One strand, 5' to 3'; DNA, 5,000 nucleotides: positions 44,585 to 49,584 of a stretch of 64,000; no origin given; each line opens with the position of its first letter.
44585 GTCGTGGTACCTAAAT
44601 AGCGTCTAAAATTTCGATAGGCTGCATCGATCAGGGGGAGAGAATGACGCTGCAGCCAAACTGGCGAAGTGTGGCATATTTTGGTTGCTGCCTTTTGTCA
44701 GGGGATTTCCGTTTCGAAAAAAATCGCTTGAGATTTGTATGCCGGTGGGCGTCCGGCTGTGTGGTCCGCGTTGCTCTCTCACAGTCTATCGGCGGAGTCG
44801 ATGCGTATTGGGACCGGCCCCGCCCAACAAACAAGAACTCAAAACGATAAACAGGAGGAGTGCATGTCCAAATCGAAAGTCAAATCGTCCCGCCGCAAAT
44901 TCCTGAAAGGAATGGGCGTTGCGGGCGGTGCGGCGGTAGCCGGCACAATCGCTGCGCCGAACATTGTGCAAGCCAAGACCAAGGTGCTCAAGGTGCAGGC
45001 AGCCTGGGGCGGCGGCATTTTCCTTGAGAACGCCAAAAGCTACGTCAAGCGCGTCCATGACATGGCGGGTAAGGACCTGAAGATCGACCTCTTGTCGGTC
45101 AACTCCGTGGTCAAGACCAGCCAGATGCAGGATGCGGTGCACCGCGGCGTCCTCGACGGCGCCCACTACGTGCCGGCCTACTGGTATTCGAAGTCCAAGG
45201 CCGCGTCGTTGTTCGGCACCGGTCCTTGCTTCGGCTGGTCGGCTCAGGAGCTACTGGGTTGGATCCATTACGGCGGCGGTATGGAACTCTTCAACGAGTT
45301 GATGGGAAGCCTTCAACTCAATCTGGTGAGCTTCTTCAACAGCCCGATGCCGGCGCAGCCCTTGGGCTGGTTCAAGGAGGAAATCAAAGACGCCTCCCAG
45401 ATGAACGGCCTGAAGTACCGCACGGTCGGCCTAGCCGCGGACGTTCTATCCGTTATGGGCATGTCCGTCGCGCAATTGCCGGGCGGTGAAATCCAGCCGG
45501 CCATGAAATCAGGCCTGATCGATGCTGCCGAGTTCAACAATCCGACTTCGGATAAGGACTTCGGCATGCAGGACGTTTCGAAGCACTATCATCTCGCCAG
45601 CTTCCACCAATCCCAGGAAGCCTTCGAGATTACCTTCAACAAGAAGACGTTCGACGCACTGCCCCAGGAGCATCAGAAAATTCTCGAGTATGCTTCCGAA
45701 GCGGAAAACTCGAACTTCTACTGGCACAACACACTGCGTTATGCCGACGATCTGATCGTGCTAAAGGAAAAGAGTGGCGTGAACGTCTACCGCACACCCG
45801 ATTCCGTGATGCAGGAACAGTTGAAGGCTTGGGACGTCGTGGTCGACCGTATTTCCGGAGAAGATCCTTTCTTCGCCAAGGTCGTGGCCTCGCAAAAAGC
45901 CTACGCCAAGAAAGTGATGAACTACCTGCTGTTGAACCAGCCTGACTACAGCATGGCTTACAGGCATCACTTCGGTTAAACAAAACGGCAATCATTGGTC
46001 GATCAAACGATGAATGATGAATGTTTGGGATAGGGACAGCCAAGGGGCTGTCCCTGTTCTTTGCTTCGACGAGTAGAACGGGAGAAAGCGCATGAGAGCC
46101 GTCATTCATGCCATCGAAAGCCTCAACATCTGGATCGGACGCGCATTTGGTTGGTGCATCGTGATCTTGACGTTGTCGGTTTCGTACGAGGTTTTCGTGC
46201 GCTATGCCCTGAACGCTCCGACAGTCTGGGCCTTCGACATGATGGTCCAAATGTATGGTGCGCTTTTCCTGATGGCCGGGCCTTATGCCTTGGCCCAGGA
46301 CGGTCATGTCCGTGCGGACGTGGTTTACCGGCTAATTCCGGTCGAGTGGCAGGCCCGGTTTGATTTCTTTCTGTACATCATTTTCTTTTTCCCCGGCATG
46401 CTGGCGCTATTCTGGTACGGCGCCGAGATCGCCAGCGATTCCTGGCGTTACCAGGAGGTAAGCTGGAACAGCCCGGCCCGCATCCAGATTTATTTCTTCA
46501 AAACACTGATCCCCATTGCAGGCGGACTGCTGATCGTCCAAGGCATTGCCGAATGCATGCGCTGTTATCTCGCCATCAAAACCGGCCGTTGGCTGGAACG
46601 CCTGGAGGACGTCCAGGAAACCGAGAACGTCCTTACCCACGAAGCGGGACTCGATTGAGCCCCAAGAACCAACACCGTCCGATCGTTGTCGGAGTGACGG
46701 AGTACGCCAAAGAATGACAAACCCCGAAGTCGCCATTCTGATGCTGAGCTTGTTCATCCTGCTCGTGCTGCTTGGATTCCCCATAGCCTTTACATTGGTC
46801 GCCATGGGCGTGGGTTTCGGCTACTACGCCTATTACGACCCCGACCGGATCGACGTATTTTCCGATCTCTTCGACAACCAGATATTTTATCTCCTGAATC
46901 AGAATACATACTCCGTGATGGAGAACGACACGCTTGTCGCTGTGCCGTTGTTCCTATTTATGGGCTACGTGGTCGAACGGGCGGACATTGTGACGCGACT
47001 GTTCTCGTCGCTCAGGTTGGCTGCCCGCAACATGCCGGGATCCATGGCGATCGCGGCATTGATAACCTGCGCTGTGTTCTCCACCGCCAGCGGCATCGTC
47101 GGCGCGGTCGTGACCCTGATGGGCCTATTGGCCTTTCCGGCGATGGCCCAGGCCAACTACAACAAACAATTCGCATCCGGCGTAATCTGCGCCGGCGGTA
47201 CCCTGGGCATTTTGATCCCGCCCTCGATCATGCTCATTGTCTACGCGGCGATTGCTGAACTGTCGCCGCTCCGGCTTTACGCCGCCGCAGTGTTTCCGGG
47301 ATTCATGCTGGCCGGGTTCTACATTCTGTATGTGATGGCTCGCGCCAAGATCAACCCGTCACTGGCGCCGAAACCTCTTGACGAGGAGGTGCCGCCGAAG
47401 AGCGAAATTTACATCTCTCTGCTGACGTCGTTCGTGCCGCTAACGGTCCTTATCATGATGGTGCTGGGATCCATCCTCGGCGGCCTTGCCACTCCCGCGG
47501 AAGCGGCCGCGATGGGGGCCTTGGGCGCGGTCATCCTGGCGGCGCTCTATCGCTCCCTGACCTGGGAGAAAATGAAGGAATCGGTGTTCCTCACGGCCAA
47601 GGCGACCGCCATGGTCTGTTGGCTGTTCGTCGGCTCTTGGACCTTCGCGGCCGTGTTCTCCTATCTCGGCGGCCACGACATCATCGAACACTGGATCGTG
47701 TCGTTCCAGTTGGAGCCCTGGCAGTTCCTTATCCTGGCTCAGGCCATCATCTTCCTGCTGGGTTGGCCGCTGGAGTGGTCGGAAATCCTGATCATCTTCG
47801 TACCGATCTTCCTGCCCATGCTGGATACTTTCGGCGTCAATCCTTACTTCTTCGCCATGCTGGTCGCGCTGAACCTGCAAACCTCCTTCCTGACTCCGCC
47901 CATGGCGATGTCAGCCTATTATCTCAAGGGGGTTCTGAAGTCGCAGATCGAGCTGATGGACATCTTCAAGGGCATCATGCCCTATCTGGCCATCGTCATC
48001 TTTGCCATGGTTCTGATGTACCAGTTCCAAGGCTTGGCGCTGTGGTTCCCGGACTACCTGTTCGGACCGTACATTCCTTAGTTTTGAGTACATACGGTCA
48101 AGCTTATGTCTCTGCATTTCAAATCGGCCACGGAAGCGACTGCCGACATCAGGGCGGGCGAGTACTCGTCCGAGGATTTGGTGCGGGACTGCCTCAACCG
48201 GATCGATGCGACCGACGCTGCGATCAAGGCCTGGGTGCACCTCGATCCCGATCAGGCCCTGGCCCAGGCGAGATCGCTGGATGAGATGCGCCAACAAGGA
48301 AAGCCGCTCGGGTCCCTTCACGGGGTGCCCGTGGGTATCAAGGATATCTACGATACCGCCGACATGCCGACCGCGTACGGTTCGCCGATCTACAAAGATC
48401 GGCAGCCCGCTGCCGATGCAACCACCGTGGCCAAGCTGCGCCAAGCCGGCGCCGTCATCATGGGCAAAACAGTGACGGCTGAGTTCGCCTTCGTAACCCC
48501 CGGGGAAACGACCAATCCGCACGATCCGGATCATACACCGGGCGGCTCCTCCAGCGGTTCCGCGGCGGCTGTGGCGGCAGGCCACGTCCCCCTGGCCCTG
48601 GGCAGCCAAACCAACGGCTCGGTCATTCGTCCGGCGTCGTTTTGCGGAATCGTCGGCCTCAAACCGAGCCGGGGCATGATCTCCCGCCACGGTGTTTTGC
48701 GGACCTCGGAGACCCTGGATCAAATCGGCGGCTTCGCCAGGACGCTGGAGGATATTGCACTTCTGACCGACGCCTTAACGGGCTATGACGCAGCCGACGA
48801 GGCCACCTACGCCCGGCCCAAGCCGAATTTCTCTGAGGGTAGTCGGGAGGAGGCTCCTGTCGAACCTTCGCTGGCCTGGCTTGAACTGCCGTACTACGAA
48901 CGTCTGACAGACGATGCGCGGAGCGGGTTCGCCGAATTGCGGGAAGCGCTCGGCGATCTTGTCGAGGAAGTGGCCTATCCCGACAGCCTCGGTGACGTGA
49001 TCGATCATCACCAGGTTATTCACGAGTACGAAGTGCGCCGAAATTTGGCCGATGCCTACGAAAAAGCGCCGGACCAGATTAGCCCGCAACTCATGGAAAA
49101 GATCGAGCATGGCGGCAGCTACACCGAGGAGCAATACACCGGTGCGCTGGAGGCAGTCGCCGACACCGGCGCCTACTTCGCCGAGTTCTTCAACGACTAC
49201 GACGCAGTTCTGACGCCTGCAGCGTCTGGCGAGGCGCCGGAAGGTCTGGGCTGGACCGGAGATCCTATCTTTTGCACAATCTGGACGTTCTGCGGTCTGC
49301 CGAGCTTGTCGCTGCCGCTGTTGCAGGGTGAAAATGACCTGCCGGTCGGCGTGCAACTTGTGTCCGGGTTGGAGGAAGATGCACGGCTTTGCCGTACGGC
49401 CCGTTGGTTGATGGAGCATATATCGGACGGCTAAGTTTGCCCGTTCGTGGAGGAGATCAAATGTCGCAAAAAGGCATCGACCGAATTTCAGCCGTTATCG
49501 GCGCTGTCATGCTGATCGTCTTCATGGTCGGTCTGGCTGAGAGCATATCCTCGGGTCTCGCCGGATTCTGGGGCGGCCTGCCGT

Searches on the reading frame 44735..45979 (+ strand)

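Call 63: search_protein_families(library=pfam, proteins=[window:44735-45979:+], max_evalue=0.00001)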
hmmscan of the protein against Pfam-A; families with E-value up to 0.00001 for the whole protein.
window:44735-45979:+ (414 aa): 1 family
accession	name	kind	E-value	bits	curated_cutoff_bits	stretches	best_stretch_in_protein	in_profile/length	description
PF03480.18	DctP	-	6.3e-24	85.2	23.4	1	98-372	13-281/286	Bacterial extracellular solute-binding protein, family 7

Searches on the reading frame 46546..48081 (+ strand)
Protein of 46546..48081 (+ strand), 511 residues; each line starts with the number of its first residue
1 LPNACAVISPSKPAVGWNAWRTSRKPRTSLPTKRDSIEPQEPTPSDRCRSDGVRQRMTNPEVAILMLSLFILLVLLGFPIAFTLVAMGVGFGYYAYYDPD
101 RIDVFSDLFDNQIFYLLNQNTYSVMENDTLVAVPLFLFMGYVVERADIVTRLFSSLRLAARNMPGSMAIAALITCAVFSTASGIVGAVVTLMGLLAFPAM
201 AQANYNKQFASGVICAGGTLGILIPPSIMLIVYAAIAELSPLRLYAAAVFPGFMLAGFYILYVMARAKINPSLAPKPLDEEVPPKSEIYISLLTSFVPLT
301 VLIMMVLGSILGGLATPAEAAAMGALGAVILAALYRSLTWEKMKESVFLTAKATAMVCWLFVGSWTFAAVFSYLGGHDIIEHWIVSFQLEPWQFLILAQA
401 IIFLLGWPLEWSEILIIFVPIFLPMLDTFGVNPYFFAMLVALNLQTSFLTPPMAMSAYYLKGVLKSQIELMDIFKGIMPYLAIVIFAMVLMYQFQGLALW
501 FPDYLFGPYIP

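Call 63: search_protein_families(library=pfam, proteins=[window:46546-48081:+], max_evalue=0.00001)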
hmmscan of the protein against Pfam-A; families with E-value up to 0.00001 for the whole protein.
window:46546-48081:+ (511 aa): 1 family
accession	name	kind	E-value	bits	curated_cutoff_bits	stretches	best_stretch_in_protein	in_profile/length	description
PF06808.19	DctM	-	7e-77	259.4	23.8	1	69-494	3-410/413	Tripartite ATP-independent periplasmic transporter, DctM component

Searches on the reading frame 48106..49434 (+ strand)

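Call 63: search_protein_families(library=pfam, proteins=[window:48106-49434:+], max_evalue=0.00001)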
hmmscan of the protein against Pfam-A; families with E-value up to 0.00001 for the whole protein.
window:48106-49434:+ (442 aa): 1 family
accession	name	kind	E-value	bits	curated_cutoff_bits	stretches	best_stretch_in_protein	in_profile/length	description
PF01425.27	Amidase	-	3.4e-87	293.8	27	1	24-429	1-445/445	Amidase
